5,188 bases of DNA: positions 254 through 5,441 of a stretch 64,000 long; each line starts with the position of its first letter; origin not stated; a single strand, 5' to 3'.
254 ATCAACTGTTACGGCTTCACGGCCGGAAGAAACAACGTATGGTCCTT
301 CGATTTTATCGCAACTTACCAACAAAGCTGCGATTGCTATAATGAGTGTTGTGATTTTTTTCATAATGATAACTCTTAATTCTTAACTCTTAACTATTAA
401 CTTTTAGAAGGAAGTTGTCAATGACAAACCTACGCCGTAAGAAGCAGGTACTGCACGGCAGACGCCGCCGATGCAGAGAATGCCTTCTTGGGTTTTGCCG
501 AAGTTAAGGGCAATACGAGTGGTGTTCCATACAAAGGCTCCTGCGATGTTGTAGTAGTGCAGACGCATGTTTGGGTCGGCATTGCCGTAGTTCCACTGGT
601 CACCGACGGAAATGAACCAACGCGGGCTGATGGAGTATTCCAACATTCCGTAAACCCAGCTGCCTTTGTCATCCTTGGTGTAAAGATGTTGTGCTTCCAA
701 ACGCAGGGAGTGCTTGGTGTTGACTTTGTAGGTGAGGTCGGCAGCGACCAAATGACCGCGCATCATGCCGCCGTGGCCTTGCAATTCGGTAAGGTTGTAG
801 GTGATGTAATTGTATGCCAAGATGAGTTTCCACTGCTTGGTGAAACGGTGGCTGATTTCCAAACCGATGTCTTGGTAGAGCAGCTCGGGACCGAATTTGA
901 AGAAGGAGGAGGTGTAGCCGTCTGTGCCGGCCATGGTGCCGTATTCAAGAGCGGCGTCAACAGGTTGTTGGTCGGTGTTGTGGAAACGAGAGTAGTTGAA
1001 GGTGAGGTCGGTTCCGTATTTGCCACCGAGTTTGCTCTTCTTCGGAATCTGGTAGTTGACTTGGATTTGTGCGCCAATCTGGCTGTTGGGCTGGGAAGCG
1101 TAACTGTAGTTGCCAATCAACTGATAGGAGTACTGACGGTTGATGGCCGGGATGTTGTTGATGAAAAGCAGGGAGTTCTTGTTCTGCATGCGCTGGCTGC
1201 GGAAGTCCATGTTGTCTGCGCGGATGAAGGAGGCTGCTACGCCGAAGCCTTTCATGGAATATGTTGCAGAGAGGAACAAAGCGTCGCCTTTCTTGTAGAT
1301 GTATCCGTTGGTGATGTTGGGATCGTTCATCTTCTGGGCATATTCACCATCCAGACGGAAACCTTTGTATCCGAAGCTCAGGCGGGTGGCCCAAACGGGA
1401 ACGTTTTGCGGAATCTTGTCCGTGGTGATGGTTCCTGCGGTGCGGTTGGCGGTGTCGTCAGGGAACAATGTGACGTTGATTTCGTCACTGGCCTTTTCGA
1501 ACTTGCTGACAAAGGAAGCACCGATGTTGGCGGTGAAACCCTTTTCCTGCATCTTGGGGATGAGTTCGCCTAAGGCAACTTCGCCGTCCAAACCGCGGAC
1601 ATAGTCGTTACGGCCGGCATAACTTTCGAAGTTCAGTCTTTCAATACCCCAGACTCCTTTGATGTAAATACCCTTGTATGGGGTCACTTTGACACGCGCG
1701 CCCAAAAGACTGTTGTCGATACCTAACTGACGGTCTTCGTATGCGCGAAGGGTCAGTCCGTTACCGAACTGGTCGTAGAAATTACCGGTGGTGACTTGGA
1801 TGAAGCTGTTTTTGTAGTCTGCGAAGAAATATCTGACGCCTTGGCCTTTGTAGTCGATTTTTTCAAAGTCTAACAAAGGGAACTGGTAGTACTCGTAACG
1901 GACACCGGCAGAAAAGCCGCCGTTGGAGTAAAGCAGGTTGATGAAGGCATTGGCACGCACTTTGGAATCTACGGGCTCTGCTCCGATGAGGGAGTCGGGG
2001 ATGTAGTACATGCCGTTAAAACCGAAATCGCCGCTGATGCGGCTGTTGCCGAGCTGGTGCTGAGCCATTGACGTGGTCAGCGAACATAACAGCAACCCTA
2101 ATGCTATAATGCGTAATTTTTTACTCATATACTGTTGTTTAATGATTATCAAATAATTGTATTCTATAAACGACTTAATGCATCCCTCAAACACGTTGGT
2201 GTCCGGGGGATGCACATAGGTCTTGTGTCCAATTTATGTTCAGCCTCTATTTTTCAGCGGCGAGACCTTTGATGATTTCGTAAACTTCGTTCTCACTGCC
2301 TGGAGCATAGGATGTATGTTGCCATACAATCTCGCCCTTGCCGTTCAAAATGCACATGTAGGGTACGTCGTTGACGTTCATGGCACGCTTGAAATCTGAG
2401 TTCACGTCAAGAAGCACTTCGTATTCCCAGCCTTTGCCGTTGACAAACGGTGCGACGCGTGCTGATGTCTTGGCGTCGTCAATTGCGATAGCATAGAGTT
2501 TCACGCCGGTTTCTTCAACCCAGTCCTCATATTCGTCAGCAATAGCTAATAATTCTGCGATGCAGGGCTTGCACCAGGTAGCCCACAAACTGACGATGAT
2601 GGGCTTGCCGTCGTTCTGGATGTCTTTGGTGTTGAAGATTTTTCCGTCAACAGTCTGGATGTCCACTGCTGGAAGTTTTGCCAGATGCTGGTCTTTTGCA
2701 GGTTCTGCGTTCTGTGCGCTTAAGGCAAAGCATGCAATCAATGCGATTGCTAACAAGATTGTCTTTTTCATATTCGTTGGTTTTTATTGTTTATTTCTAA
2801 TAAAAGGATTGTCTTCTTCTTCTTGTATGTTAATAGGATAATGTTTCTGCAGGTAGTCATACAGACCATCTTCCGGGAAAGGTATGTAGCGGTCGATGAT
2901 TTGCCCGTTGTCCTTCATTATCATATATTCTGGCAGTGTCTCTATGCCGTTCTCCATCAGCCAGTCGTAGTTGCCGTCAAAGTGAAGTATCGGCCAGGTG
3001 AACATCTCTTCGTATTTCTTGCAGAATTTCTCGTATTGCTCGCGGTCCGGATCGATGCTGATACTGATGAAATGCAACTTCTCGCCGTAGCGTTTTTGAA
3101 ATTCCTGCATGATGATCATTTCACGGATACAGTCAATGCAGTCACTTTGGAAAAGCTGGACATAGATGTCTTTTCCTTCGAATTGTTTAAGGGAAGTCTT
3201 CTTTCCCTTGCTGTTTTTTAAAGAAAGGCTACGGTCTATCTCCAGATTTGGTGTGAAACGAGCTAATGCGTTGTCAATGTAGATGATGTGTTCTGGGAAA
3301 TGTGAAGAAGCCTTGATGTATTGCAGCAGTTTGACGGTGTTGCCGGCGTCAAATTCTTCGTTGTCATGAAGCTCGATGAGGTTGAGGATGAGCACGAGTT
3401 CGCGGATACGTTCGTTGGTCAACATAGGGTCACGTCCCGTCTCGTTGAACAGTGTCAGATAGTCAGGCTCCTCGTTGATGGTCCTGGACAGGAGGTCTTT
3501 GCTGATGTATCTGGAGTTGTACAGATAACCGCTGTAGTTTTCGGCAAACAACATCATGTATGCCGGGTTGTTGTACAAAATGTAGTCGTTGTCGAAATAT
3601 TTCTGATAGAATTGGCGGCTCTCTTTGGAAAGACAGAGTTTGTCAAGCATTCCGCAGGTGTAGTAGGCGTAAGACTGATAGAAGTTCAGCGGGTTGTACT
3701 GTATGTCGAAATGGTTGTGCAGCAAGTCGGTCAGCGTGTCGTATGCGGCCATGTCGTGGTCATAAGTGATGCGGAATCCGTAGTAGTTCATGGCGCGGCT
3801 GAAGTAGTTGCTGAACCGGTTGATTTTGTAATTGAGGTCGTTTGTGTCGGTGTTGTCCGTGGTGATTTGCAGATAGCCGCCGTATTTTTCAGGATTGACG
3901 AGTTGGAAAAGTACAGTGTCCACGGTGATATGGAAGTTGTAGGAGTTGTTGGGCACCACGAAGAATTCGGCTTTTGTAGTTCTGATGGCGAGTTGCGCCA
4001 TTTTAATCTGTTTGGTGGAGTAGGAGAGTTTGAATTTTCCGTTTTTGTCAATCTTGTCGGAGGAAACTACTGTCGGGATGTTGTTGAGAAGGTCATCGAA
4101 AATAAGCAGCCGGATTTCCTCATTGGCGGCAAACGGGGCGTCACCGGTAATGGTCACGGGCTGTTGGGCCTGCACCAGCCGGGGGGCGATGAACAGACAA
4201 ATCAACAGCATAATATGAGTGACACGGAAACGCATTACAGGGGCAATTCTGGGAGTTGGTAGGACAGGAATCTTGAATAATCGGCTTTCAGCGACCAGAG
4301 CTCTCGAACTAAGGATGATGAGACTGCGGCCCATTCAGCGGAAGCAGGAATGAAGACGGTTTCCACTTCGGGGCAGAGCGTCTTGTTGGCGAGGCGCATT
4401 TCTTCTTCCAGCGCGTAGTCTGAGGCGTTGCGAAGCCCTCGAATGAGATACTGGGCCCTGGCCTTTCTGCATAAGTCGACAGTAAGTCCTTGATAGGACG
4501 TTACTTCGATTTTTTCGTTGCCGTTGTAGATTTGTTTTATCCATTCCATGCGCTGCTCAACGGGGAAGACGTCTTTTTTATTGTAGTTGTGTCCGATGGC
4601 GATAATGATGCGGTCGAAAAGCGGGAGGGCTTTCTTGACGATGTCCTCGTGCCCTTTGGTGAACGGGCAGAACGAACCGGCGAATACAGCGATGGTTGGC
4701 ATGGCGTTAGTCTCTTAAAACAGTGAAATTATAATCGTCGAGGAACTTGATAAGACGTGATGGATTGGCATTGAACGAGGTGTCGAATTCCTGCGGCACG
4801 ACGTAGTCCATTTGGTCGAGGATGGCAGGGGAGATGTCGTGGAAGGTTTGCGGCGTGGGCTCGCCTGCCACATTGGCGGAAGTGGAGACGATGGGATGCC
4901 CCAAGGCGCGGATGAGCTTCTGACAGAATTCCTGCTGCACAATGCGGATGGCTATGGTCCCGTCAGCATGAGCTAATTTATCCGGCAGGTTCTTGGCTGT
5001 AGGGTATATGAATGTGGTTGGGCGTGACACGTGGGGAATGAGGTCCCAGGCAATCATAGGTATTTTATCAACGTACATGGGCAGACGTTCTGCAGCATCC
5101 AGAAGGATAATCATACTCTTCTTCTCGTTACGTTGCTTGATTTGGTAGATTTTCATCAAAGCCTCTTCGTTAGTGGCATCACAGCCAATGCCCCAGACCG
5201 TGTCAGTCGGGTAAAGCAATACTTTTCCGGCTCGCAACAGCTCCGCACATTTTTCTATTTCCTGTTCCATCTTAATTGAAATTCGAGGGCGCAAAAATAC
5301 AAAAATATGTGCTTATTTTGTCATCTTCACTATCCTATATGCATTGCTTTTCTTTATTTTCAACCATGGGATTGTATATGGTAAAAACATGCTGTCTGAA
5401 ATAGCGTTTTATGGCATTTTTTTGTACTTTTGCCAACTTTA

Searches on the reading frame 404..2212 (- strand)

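Call 92: search_protein_families(library=pfam, proteins=[window:404-2212:-], max_evalue=0.00001)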
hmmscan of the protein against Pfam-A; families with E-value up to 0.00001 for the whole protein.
window:404-2212:- (602 aa): 1 family
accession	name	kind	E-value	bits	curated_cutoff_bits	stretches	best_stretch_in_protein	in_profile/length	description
PF19494.5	DUF6029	-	1.9e-168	561.9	27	1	35-602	4-538/538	Family of unknown function (DUF6029)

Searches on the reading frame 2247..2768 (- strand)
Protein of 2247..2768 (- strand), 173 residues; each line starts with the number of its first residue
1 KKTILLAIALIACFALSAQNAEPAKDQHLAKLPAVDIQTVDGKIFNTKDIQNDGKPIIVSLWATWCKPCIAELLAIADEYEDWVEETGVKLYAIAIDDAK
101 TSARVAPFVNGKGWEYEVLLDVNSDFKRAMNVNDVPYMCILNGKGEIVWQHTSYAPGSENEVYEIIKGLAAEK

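Call 92: search_protein_families(library=pfam, proteins=[window:2247-2768:-], max_evalue=0.00001)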
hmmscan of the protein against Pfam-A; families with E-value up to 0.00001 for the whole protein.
window:2247-2768:- (173 aa): 4 families
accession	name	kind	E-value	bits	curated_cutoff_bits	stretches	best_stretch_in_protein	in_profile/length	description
PF00578.27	AhpC-TSA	-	9.2e-16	58.3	26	1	31-148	4-122/124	AhpC/TSA family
PF08534.16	Redoxin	-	1.2e-12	48.3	26.6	1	31-163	5-145/148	Redoxin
PF13905.12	Thioredoxin_8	-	4e-06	27.5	27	0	54-147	1-94/94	Thioredoxin-like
PF13098.12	Thioredoxin_2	-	6.4e-06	26.9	27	1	52-158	3-98/104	Thioredoxin-like domain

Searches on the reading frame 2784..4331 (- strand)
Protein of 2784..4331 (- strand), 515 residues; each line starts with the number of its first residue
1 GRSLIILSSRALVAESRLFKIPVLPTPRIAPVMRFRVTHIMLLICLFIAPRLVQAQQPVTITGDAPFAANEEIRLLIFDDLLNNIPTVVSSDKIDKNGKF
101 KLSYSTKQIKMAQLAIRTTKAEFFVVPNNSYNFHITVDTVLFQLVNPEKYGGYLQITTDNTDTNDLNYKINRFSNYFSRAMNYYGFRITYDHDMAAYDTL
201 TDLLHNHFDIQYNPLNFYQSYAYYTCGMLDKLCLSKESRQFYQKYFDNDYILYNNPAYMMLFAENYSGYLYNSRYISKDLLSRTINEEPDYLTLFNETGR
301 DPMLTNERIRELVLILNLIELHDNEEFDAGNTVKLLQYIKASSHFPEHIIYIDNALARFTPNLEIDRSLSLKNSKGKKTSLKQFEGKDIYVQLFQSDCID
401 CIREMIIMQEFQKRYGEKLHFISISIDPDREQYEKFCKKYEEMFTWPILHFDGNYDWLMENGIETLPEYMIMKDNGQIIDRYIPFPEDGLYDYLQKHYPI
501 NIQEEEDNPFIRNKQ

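Call 92: search_protein_families(library=pfam, proteins=[window:2784-4331:-], max_evalue=0.00001)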
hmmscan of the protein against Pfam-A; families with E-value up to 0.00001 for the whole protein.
window:2784-4331:- (515 aa): 3 families
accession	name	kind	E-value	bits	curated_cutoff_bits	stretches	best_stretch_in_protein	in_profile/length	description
PF08534.16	Redoxin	-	1.2e-12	48.2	26.6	1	369-484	11-134/148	Redoxin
PF00578.27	AhpC-TSA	-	2.8e-07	31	26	1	369-478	8-121/124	AhpC/TSA family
PF13905.12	Thioredoxin_8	-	1e-06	29.4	27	1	392-478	7-94/94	Thioredoxin-like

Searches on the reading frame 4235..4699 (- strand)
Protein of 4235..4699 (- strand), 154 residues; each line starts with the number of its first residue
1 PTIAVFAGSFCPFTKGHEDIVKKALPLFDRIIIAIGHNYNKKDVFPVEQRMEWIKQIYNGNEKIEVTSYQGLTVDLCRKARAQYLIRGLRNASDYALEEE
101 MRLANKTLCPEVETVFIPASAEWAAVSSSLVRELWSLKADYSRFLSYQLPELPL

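Call 92: search_protein_families(library=pfam, proteins=[window:4235-4699:-], max_evalue=0.00001)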
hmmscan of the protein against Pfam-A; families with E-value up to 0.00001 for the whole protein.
window:4235-4699:- (154 aa): 1 family
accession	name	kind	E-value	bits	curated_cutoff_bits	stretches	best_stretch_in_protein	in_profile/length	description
PF01467.32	CTP_transf_like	-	6.3e-20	72.2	21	1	5-133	1-132/133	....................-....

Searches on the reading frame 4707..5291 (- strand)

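Call 92: search_protein_families(library=pfam, proteins=[window:4707-5291:-], max_evalue=0.00001)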
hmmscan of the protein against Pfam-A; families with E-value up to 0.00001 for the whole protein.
window:4707-5291:- (194 aa): 1 family
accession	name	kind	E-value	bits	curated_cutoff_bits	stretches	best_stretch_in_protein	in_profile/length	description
PF01300.24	Sua5_yciO_yrdC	-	3.4e-42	144.4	25.1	1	17-193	1-176/178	Telomere recombination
